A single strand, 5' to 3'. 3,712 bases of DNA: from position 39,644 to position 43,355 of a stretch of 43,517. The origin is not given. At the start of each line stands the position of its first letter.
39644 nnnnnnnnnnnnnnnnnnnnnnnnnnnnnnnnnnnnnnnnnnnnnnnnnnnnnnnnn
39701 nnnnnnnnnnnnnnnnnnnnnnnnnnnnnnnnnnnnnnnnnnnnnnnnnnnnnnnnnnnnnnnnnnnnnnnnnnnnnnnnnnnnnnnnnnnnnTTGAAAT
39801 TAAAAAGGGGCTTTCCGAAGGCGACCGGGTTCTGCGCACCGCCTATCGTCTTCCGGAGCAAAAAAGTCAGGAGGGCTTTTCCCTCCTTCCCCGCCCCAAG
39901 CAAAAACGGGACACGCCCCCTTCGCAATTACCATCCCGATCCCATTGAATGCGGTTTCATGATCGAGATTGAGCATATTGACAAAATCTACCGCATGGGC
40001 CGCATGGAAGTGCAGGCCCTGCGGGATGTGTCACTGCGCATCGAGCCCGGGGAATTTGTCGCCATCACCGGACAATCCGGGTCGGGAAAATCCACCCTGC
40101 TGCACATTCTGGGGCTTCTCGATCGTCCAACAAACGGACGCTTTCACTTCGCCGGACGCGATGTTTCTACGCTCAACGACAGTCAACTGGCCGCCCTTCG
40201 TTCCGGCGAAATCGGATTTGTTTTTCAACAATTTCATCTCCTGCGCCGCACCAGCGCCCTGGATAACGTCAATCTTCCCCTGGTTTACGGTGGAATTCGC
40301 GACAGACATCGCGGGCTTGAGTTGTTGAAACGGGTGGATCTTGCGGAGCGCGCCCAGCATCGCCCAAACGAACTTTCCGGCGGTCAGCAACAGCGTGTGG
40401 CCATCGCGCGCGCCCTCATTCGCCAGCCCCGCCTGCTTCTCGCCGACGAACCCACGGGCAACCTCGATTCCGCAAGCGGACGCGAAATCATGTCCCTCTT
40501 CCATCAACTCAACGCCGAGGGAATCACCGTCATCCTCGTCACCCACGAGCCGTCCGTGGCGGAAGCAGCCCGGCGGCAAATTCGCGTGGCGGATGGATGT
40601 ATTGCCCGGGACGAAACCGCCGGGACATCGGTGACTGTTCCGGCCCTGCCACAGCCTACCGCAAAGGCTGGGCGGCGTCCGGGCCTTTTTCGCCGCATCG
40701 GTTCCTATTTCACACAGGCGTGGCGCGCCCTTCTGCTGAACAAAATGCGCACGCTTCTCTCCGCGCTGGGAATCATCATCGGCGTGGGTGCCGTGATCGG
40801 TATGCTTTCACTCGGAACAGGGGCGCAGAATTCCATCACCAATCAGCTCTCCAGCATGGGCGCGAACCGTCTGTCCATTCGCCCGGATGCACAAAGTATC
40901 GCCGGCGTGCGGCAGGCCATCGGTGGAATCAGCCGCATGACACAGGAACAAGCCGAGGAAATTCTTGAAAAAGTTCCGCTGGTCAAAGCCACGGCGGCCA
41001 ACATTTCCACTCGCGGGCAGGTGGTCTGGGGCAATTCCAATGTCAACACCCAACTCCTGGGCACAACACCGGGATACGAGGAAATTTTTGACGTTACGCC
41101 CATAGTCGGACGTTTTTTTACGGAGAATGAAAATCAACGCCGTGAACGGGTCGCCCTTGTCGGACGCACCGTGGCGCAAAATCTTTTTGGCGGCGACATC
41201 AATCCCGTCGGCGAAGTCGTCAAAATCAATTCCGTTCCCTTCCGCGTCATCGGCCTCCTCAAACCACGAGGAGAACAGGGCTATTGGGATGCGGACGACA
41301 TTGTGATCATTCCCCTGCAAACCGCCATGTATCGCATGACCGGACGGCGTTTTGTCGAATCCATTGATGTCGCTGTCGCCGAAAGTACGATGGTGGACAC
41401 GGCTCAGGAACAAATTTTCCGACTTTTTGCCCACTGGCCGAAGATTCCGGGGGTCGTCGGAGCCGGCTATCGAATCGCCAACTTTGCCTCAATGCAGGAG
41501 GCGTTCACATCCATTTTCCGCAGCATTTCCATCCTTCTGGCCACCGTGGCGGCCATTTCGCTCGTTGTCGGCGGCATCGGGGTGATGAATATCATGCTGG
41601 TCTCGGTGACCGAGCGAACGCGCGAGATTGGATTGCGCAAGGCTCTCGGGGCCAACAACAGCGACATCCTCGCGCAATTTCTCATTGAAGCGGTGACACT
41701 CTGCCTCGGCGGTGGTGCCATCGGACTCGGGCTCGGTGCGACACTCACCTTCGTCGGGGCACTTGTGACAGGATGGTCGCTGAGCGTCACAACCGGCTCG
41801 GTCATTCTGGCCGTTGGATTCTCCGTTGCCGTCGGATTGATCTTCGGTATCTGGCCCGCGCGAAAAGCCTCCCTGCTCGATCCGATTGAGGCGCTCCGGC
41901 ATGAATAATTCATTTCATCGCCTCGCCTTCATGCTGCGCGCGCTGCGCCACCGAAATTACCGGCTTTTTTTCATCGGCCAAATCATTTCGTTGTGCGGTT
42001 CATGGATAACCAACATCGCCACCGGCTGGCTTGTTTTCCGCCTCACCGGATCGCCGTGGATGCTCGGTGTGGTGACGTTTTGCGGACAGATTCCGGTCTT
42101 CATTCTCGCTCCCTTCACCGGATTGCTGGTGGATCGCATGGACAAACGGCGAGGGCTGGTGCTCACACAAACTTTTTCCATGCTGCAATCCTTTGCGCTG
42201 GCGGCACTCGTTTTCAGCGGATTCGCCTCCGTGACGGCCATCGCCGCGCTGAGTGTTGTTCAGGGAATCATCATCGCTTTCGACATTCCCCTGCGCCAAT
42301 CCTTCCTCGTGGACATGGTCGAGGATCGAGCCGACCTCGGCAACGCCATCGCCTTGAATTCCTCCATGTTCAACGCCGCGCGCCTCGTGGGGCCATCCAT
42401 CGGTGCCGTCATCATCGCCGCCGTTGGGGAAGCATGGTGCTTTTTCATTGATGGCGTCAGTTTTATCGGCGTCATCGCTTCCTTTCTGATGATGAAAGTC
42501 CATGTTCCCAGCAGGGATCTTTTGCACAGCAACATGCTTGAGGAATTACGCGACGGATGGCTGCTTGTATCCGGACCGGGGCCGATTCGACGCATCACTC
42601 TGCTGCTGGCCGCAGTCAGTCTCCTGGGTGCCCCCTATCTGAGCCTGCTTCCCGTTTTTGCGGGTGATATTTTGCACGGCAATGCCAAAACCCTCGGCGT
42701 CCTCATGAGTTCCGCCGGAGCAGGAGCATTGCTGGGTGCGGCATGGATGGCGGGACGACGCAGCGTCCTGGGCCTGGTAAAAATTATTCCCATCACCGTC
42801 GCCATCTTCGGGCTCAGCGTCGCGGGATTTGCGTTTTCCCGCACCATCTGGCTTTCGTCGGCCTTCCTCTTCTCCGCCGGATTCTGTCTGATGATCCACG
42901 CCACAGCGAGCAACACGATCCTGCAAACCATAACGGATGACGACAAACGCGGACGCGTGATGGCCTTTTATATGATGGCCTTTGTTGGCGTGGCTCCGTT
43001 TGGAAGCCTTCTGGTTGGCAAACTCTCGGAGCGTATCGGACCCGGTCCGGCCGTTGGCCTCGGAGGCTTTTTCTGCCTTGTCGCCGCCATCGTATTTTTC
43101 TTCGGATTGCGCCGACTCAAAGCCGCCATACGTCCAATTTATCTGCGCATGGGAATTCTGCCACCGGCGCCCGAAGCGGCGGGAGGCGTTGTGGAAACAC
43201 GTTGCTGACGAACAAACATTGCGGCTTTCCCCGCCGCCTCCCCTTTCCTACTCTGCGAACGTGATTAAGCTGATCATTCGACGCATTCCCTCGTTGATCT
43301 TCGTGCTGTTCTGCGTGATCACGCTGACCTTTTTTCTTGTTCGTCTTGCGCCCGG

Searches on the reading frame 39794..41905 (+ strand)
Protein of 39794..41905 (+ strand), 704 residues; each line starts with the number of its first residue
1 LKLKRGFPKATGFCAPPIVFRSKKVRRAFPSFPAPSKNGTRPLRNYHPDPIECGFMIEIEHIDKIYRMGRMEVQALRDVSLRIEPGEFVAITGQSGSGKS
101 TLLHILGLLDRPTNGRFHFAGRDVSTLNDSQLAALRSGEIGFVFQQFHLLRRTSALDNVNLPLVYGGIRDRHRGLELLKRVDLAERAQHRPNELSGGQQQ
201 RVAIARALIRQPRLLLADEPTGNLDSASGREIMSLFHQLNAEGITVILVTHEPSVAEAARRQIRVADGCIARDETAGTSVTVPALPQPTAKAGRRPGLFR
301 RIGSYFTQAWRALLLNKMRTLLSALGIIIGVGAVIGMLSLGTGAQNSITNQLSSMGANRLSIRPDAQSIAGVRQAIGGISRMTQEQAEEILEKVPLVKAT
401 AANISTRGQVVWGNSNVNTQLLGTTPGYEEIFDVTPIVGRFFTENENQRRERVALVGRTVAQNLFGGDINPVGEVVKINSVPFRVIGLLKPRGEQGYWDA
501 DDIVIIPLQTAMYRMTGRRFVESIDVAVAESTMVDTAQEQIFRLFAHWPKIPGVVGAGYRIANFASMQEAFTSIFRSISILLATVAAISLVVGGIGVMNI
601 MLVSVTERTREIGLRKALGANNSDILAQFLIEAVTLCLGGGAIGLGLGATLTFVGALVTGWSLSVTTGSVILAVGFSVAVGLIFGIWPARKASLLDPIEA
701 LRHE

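Call 26: search_protein_families(library=pfam, proteins=[window:39794-41905:+], max_evalue=0.0001)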
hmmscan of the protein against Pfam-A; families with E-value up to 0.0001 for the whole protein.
window:39794-41905:+ (704 aa): 6 families
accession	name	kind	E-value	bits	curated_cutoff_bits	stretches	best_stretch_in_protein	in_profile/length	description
PF12704.14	MacB_PCD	-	1.6e-47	162.9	27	1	320-541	1-204/207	MacB-like periplasmic core domain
PF00005.33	ABC_tran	-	1.2e-33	117.1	25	1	76-221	1-136/137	ABC transporter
PF02687.27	FtsX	-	2.3e-18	66.8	25.5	1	584-693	2-116/120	FtsX-like permease C-terminal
PF13304.12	AAA_21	-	8.4e-10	39.6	27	0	88-144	1-60/304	AAA domain, putative AbiEii toxin, Type IV TA system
PF02463.25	SMC_N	-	3.7e-05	23.7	40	0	183-266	126-212/220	RecF/RecN/SMC N terminal domain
PF13555.12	AAA_29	-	7.6e-05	22.8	27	0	79-103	15-39/61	P-loop containing region of AAA domain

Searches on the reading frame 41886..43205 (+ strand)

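Call 26: search_protein_families(library=pfam, proteins=[window:41886-43205:+], max_evalue=0.0001)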
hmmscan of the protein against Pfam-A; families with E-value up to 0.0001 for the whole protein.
window:41886-43205:+ (440 aa): 2 families
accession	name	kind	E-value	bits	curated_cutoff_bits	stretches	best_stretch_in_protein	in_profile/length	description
PF05977.19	MFS_3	-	1.3e-60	205.8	27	1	19-413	6-400/524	Transmembrane secretion effector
PF07690.21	MFS_1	-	1e-30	107.3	33.4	1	29-367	2-340/347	Major Facilitator Superfamily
